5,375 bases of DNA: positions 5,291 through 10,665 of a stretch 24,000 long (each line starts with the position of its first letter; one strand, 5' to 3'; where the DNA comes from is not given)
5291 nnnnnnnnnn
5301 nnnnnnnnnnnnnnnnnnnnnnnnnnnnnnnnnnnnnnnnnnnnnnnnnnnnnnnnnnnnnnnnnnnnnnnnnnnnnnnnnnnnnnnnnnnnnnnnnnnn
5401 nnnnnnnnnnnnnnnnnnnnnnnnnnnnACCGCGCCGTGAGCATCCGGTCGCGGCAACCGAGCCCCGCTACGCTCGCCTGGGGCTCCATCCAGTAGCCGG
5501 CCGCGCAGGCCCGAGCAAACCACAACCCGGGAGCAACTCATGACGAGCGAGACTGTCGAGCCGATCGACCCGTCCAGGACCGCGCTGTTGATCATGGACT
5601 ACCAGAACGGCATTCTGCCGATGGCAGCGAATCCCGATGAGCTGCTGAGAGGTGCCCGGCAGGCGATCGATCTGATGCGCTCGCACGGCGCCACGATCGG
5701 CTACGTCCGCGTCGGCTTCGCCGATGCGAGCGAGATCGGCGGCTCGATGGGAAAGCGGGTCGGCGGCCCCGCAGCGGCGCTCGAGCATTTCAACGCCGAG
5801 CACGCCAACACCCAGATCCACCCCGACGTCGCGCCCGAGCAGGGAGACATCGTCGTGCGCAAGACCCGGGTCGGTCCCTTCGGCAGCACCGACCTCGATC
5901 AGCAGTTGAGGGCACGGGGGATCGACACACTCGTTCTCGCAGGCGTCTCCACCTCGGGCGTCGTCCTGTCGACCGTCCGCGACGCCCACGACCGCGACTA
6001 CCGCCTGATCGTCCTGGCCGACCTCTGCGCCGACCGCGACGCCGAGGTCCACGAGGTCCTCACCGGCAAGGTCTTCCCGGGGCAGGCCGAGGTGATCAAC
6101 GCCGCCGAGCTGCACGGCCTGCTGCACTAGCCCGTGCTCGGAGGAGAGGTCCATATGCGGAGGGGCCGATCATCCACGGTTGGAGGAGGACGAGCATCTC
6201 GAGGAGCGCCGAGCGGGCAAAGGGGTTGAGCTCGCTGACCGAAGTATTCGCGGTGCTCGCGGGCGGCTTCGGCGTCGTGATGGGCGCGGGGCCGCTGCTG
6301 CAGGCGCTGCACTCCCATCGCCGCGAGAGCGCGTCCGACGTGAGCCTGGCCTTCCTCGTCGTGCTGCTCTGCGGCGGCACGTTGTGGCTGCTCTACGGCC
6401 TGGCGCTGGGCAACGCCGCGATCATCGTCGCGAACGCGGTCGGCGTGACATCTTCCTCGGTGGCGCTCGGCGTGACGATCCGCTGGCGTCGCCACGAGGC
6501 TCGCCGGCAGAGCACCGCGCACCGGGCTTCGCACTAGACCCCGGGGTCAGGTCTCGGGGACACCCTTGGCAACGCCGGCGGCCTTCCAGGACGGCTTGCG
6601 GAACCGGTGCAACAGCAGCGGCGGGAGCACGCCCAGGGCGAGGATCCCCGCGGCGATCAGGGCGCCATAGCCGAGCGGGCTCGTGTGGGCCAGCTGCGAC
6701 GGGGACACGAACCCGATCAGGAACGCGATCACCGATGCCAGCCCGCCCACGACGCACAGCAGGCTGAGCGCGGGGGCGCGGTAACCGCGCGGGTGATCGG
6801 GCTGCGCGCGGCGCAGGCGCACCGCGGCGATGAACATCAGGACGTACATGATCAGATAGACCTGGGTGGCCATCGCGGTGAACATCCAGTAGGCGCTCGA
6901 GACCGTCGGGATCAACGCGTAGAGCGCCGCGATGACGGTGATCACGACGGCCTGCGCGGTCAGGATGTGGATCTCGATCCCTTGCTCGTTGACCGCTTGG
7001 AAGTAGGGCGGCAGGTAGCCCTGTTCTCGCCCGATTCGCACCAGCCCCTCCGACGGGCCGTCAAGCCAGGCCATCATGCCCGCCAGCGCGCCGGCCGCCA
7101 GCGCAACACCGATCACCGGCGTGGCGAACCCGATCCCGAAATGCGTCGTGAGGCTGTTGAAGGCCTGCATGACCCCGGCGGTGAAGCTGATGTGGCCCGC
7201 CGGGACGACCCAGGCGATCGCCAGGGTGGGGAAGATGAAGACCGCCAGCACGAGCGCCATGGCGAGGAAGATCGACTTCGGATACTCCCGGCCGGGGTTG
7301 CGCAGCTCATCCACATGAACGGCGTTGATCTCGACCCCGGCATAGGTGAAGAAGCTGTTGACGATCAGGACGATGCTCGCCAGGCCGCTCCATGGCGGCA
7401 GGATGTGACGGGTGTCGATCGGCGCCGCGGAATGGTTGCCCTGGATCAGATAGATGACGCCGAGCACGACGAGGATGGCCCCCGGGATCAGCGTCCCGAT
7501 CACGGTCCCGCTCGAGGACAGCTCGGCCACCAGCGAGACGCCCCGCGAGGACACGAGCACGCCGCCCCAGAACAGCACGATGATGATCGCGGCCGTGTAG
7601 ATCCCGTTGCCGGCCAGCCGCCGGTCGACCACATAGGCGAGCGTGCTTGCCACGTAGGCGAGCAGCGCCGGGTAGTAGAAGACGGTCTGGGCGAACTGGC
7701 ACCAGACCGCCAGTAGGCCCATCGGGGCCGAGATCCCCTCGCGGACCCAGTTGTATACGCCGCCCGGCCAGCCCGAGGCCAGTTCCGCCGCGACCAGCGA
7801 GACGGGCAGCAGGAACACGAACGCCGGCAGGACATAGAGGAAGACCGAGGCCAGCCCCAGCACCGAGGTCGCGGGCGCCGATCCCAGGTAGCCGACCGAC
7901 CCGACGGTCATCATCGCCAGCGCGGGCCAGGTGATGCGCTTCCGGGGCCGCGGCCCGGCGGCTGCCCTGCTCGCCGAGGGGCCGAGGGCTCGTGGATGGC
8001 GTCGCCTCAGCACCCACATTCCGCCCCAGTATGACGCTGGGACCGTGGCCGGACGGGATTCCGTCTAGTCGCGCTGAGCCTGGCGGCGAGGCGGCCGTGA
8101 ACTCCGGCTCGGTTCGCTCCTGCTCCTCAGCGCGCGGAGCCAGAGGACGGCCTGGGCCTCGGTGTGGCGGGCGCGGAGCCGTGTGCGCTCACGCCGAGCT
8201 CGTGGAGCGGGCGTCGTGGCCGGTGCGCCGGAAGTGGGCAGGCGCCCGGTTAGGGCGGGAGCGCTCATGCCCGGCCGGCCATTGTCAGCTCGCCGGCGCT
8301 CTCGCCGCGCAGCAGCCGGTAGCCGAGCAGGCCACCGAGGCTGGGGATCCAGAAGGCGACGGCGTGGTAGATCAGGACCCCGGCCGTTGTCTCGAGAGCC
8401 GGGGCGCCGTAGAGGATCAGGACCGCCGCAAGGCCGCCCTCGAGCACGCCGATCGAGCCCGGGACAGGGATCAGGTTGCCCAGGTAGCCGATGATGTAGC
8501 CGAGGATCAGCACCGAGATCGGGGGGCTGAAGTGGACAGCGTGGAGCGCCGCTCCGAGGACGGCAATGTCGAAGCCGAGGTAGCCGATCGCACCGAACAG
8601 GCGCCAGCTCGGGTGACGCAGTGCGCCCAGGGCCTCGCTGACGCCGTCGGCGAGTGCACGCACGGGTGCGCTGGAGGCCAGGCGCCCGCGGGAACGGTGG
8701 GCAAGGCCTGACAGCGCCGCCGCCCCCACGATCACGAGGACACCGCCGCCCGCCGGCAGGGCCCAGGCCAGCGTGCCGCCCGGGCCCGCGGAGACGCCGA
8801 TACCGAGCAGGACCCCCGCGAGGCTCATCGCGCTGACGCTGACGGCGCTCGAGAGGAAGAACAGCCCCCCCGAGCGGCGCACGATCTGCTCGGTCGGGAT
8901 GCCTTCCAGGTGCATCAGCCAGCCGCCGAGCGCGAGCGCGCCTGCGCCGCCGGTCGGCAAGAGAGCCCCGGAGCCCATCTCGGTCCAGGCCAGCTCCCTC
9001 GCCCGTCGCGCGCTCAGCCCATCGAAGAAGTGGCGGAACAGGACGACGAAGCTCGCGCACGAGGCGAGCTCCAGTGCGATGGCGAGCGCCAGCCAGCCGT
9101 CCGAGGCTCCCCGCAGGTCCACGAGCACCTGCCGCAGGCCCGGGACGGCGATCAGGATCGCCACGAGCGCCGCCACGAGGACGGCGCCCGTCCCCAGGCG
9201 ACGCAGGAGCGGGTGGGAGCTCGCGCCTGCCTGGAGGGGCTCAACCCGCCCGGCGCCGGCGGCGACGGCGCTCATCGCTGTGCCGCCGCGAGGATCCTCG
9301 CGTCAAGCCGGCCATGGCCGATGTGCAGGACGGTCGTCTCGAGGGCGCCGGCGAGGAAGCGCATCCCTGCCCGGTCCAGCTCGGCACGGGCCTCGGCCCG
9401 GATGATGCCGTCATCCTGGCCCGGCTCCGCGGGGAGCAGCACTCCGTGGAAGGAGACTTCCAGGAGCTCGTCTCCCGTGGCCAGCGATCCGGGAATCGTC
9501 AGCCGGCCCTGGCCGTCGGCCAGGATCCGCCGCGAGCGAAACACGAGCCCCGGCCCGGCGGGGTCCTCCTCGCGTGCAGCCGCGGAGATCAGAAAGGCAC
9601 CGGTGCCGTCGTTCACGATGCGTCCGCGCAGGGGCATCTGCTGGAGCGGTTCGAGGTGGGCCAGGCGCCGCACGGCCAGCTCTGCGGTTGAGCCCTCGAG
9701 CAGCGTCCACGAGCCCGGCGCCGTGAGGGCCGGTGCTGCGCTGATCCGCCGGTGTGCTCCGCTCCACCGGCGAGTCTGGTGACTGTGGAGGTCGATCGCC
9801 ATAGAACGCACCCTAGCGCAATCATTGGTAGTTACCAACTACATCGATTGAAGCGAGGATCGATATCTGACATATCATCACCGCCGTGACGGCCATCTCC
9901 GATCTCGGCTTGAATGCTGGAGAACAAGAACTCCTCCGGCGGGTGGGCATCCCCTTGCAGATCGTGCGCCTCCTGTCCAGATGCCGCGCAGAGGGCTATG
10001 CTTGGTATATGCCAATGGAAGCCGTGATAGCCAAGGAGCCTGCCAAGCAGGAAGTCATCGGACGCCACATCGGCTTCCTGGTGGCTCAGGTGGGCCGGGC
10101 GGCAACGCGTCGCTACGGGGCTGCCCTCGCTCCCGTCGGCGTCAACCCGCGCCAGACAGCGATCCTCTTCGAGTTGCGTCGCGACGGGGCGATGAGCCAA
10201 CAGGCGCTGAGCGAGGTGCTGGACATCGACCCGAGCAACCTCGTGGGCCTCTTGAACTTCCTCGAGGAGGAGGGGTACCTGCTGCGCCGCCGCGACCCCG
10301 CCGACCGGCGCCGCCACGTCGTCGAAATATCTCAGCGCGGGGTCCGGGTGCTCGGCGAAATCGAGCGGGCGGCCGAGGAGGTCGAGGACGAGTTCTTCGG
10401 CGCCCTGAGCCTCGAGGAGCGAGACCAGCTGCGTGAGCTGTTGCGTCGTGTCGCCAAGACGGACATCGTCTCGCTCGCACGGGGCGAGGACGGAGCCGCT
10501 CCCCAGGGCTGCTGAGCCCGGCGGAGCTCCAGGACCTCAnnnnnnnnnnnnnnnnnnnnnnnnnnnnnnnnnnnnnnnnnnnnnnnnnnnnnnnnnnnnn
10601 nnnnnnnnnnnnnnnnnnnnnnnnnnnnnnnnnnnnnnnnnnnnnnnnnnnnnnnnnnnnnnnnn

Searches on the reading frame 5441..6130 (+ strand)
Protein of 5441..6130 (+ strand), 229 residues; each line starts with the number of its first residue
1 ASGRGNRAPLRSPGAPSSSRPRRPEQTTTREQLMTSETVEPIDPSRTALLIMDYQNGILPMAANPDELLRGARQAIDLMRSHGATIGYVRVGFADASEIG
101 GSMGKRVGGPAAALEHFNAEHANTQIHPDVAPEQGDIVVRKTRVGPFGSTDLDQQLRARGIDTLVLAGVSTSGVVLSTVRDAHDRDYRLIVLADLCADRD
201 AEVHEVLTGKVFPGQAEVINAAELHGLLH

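Call 9: search_protein_families(library=pfam, proteins=[window:5441-6130:+], max_evalue=0.001)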
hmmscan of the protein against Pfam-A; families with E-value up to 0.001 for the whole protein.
window:5441-6130:+ (229 aa): 1 family
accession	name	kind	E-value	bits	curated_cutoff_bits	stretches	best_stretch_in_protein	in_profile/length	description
PF00857.26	Isochorismatase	-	1.7e-37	129.6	27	1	47-223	1-175/175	Isochorismatase domain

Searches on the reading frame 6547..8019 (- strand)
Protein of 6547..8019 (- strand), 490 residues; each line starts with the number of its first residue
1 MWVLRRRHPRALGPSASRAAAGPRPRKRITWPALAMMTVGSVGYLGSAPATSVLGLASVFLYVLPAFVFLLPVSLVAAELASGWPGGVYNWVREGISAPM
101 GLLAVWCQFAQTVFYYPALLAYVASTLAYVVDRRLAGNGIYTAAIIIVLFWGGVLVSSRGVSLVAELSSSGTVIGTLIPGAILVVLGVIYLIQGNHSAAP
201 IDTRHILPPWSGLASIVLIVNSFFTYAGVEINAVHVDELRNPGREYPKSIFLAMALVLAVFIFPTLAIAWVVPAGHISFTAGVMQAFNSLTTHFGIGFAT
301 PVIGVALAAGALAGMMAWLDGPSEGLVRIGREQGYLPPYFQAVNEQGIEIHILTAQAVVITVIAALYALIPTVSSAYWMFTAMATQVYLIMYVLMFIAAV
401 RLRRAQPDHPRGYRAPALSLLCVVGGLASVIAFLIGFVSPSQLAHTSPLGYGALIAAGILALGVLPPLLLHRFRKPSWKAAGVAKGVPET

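Call 9: search_protein_families(library=pfam, proteins=[window:6547-8019:-], max_evalue=0.001)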
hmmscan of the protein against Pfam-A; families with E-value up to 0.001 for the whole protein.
window:6547-8019:- (490 aa): 2 families
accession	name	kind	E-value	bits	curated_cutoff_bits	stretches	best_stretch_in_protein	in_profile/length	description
PF13520.12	AA_permease_2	-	5.1e-53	180.9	27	1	29-451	1-419/427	Amino acid permease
PF00324.27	AA_permease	-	1.7e-17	63.7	24.6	1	39-465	11-451/470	Amino acid permease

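Call 12: search_protein_families(library=ncbifam, proteins=[window:6547-8019:-], max_evalue=0.00001)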
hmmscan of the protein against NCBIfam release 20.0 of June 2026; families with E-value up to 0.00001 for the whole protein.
window:6547-8019:- (490 aa): 10 families
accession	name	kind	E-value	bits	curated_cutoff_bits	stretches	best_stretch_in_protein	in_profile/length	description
NF053662.1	Glu_GABA_anti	equivalog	1.6e-188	627.5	640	1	29-481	2-453/468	glutamate/gamma-aminobutyrate antiporter GadC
TIGR03813.2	Gln_GABA_anti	equivalog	5.4e-125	418.1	650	1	28-481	3-465/479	glutamine/gamma-aminobutyrate antiporter GadC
NF040513.1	antiport_TyrP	equivalog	2.2e-72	244.2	630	1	28-479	4-464/465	tyrosine-tyramine antiporter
TIGR00910.1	2A0307_GadC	equivalog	7.7e-60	202.9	673.5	1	49-472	33-466/511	glutamate/gamma-aminobutyrate antiporter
NF011775.0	PRK15238.1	equivalog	2e-17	63.1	400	1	26-403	6-420/500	glutamate/gamma-aminobutyrate family transporter YjeM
TIGR00905.1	2A0302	subfamily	5.3e-16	58.5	409.05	1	82-433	69-410/473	basic amino acid/polyamine antiporter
TIGR00909.1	2A0306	subfamily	2.2e-14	53.3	556.8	1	40-434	20-403/429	amino acid transporter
TIGR00911.1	2A0308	subfamily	1.8e-08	33.3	701.8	1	75-417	99-431/505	L-type amino acid transporter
NF053761.1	BrChAATpBcaP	equivalog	5.2e-08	32.3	690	1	181-427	193-420/460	branched-chain amino acid transporter BcaP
TIGR00906.1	2A0303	subfamily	7.2e-06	24.7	681.7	1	222-407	258-430/602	cationic amino acid transport permease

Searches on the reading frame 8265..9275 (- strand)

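Call 9: search_protein_families(library=pfam, proteins=[window:8265-9275:-], max_evalue=0.001)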
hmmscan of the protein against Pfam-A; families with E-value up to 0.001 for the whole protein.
window:8265-9275:- (336 aa): 1 family
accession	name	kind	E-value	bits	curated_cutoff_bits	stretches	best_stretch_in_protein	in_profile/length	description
PF03706.18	LPG_synthase_TM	-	1.4e-15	58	33.4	1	33-315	3-302/302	Lysylphosphatidylglycerol synthase TM region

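Call 12: search_protein_families(library=ncbifam, proteins=[window:8265-9275:-], max_evalue=0.00001)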
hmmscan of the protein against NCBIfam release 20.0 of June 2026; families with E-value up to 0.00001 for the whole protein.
window:8265-9275:- (336 aa): 1 family
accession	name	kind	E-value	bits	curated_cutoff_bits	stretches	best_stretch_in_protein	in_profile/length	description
NF033480.1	bifunc_MprF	equivalog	5.5e-06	24.9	600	1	37-317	19-292/841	bifunctional lysylphosphatidylglycerol flippase/synthetase MprF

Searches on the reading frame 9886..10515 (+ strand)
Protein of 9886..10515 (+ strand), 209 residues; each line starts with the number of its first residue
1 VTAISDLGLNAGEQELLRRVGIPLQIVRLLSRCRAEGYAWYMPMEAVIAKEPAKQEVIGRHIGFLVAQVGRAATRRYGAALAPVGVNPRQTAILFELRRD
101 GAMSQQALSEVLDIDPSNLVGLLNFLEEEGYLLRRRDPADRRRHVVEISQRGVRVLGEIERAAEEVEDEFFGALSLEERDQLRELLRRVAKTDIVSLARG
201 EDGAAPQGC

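Call 10: search_protein_families(library=pfam, proteins=[window:9886-10515:+], max_evalue=0.001)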
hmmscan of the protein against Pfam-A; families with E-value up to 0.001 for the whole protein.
window:9886-10515:+ (209 aa): 5 families
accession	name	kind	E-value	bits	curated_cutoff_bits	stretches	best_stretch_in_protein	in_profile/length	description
PF01047.28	MarR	-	1.5e-12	47.6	24.6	1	87-143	2-58/59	MarR family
PF12802.13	MarR_2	-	5.7e-11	42.9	27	1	85-143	2-61/61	MarR family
PF13463.12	HTH_27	-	2.2e-07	31.5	22.2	1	86-152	1-68/68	Winged helix DNA-binding domain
PF13412.12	HTH_24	-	1.8e-06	27.8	21.9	1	88-131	3-46/48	Winged helix-turn-helix DNA-binding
PF22381.2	Staph_reg_Sar_Rot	-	0.0003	21.2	27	0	89-156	15-82/85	Transcriptional regulator SarA/Rot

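Call 12: search_protein_families(library=ncbifam, proteins=[window:9886-10515:+], max_evalue=0.00001)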
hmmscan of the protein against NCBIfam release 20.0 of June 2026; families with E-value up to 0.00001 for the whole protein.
window:9886-10515:+ (209 aa): 9 families
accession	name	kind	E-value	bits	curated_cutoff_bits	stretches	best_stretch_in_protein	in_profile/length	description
NF053777.1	Saro0803TransReg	equivalog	8.9e-14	51.4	200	1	58-189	7-138/140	Saro_0803 family transcriptional regulator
NF045593.1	bilirub_TF_BilQ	equivalog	2.1e-13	50.1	125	1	65-192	7-134/135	bilirubin utilization transcriptional regulator BilQ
NF041230.1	BagL_FevM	exception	6.4e-12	45.7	230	1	89-189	41-141/145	MarR family transcriptional regulator BagL/FevM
TIGR02337.1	HpaR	equivalog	9.3e-10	38.4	121.2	1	73-188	13-128/130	homoprotocatechuate degradation operon regulator HpaR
NF008565.1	PRK11512.1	equivalog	4.1e-08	33.4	240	1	62-189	14-142/144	multiple antibiotic resistance transcriptional regulator MarR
NF052438.1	TransRegRv0880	equivalog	6e-08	32.6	220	1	88-184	34-130/143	Rv0880 family HTH-type transcriptional regulator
NF002926.0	PRK03573.1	equivalog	2.1e-07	31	120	1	94-192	37-136/144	transcriptional regulator SlyA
NF052638.1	TransRegOhrRVib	equivalog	2e-06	27.6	200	1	62-185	11-132/141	transcriptional regulator OhrR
TIGR04472.1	reg_rSAM_mob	hypoth_equivalog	5.2e-06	26.5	240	1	63-191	3-134/141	radical SAM mobile pair system MarR family transcriptional regulator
